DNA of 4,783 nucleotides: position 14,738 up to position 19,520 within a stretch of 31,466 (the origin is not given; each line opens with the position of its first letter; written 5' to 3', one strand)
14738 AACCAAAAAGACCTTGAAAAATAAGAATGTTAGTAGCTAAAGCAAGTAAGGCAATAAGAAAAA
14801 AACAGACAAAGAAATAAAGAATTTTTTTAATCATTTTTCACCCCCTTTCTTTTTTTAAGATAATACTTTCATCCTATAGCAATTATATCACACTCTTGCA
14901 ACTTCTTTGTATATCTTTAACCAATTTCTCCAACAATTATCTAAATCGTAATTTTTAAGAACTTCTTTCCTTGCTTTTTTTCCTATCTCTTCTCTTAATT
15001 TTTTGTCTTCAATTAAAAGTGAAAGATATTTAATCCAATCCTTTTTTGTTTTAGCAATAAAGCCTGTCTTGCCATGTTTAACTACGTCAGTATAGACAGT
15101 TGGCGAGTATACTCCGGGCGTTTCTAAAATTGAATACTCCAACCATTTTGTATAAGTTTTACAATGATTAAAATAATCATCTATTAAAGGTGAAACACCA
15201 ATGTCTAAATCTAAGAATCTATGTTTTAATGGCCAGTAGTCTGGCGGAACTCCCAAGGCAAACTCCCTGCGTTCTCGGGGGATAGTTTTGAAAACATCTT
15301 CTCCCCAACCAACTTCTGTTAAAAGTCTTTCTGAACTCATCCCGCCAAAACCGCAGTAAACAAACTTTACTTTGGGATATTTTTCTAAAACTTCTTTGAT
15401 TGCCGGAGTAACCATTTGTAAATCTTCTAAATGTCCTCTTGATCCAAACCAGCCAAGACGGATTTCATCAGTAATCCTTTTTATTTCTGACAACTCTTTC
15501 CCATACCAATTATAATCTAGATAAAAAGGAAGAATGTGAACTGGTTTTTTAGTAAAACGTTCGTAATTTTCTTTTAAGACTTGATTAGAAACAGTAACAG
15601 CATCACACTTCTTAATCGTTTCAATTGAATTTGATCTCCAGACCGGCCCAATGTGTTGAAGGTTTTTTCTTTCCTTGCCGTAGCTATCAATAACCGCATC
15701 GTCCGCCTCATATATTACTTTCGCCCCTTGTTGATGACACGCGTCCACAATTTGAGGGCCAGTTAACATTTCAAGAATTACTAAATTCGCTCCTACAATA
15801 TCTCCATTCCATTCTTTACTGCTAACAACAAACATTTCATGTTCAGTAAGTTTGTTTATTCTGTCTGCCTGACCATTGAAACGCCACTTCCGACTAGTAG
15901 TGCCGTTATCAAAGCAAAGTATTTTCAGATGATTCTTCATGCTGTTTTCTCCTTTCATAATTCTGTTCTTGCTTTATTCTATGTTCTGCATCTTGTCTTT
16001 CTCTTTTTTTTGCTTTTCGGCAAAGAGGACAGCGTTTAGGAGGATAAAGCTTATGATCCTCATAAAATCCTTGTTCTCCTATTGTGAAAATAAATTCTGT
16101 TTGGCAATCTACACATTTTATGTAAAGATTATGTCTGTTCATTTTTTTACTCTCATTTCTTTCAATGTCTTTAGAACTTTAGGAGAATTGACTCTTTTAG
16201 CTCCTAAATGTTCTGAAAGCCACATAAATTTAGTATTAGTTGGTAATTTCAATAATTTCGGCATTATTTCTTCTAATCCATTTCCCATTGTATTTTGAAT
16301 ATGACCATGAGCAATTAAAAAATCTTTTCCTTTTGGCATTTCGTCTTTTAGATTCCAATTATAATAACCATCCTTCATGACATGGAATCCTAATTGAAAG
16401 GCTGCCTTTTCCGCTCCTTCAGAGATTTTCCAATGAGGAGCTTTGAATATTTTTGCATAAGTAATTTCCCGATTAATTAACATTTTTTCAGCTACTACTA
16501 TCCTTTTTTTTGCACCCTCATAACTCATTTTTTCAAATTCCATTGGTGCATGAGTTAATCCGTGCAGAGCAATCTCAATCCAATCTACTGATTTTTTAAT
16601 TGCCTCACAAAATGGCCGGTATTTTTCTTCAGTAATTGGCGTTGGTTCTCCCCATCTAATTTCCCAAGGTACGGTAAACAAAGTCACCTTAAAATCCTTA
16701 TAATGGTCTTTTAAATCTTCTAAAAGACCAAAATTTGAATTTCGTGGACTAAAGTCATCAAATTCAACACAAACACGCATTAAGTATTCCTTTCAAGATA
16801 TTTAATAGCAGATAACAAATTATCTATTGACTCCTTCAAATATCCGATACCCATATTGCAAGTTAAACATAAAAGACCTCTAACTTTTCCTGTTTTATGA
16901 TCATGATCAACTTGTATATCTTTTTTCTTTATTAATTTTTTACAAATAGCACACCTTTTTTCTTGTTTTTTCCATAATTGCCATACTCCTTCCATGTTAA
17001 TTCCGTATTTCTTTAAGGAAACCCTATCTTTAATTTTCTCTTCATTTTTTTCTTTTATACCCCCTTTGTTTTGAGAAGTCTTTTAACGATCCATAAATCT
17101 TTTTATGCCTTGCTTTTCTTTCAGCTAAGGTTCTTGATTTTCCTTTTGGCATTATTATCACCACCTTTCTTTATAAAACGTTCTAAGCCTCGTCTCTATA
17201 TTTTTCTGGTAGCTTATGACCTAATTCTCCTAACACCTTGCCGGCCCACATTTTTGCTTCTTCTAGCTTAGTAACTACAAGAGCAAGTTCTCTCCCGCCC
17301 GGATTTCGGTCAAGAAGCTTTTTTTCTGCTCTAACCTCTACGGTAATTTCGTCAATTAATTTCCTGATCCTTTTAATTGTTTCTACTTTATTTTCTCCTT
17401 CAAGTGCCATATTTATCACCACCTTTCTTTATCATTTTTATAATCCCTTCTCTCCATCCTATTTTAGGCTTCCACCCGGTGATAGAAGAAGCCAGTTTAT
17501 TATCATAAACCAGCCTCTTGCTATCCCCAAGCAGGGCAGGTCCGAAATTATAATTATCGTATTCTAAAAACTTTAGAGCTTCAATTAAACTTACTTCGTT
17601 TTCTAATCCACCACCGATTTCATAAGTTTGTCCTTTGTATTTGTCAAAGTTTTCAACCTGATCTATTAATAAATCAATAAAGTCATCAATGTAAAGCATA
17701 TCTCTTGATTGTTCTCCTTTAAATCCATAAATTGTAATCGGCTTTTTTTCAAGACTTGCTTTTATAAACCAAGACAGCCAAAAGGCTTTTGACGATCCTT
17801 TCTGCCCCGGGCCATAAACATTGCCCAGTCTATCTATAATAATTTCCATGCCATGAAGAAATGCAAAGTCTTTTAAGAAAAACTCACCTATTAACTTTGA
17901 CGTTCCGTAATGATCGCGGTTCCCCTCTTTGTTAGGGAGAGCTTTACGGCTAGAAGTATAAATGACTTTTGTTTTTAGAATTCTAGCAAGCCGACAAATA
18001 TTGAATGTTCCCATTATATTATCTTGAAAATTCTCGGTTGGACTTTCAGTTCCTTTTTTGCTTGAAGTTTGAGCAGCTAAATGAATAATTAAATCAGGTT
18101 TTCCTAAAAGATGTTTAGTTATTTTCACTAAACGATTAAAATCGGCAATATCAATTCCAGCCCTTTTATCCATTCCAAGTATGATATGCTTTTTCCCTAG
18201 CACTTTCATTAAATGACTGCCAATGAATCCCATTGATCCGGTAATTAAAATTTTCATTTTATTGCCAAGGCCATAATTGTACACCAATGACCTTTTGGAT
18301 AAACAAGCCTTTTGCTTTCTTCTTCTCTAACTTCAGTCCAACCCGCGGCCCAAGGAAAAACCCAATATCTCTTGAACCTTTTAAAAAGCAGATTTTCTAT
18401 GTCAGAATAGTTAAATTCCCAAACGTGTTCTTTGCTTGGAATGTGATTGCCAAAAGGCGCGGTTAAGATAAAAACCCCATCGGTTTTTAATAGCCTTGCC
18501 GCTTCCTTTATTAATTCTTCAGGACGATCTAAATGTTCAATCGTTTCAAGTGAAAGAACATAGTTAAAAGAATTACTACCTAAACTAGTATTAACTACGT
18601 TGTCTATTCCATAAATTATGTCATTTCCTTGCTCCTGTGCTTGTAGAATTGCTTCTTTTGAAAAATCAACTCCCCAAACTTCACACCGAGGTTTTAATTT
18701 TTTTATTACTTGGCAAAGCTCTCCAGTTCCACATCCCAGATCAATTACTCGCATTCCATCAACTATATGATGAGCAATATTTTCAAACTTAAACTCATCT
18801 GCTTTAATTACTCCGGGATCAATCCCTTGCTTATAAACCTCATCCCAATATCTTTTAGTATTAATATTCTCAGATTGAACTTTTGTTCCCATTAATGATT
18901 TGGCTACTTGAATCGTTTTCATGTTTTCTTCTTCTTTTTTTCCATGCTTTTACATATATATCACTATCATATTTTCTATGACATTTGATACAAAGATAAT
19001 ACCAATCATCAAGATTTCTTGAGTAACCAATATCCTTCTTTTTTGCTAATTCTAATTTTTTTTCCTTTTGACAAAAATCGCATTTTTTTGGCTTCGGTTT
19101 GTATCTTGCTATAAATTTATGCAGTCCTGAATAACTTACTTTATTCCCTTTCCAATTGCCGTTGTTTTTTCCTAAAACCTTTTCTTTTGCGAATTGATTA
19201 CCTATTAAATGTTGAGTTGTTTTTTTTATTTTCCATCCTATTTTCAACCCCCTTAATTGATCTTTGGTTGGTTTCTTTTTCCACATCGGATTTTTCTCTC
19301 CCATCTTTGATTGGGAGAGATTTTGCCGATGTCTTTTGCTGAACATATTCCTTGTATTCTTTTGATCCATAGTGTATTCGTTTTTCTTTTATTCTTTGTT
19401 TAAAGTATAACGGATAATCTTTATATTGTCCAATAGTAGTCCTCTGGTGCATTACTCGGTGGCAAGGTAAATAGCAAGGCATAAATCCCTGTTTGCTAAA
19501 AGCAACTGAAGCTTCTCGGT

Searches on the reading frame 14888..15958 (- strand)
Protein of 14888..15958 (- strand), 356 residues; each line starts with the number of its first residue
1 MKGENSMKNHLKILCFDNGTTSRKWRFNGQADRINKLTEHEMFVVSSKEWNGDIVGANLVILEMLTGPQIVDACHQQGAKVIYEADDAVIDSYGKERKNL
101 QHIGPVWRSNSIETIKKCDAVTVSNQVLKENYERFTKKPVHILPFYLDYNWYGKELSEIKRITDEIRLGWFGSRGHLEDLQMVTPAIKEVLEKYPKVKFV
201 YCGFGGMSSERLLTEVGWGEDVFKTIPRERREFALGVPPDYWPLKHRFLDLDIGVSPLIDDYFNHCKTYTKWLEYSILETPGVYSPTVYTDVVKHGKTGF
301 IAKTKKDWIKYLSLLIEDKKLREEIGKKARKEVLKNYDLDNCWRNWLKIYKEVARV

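Call 15: search_protein_families(library=pfam, proteins=[window:14888-15958:-], max_evalue=0.01)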
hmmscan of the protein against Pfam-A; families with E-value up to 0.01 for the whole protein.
window:14888-15958:- (356 aa): 3 families
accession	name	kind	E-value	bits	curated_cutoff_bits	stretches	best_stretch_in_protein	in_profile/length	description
PF00534.26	Glycos_transf_1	-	7.5e-07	29.3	26.4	1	288-331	126-171/172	Glycosyl transferases group 1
PF13692.12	Glyco_trans_1_4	-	0.0011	19.7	27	0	168-318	4-142/142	Glycosyl transferases group 1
PF13524.12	Glyco_trans_1_2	-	0.0017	18.8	25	1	278-347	73-143/144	Glycosyl transferase-like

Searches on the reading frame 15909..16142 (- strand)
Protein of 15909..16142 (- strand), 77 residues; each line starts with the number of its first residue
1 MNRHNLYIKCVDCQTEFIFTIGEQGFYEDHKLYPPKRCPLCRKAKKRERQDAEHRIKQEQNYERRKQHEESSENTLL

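Call 46: search_protein_families(library=pfam, proteins=[window:15909-16142:-], max_evalue=0.01)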
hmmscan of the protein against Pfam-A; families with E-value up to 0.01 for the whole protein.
window:15909-16142:- (77 aa): 2 families
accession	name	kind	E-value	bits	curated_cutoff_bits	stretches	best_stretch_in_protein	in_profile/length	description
PF13451.12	zf_Tbcl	-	1.1e-14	54.5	24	1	8-49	5-47/48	Probable treble clef domain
PF18912.6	DZR_2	-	0.0075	16.5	27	0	32-48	5-20/56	Double zinc ribbon domain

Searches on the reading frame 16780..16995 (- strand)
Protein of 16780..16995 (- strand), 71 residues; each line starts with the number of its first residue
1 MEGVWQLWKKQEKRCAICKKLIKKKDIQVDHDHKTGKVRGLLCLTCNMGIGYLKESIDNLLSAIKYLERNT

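Call 46: search_protein_families(library=pfam, proteins=[window:16780-16995:-], max_evalue=0.01)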
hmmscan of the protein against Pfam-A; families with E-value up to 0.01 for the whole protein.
window:16780-16995:- (71 aa): 1 family
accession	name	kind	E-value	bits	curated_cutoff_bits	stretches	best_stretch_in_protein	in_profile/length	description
PF02945.21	Endonuclease_7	-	3.3e-22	78.6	23.6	1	4-68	15-81/82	Recombination endonuclease VII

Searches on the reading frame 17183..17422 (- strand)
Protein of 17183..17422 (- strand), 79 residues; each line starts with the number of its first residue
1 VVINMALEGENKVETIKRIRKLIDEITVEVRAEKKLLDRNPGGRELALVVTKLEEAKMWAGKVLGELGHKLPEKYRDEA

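Call 46: search_protein_families(library=pfam, proteins=[window:17183-17422:-], max_evalue=0.01)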
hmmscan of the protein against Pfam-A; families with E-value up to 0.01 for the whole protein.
window:17183-17422:- (79 aa): 1 family
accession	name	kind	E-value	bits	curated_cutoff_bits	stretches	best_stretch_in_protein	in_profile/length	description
PF24729.2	Acb2_Tad1_hairpin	-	7.2e-08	33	27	1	16-62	20-54/58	Acb2/Tad1, hairpin domain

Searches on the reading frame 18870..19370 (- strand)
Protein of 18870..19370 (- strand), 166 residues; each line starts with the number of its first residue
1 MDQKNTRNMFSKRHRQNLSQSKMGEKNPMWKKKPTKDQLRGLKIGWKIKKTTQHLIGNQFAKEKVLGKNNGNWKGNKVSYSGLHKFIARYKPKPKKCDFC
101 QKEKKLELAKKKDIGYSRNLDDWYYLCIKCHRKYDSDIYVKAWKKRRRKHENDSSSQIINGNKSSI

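Call 47: search_protein_families(library=pfam, proteins=[window:18870-19370:-], max_evalue=0.01)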
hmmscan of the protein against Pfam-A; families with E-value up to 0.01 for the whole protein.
window:18870-19370:- (166 aa): 0 families

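Call 60: search_protein_families(library=phrogs, proteins=[window:18870-19370:-], max_evalue=0.01)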
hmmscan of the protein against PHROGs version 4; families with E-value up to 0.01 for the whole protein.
window:18870-19370:- (166 aa): 3 families
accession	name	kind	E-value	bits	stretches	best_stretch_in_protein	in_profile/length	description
phrog_599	-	moron, auxiliary metabolic gene and host takeover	0.00025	22.3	1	90-160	70-140/262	Lar-like restriction alleviation protein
phrog_4160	-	unknown function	0.0021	19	1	46-150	43-138/178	-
phrog_8446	-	DNA, RNA and nucleotide metabolism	0.0061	17.2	0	54-148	96-207/211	HNH endonuclease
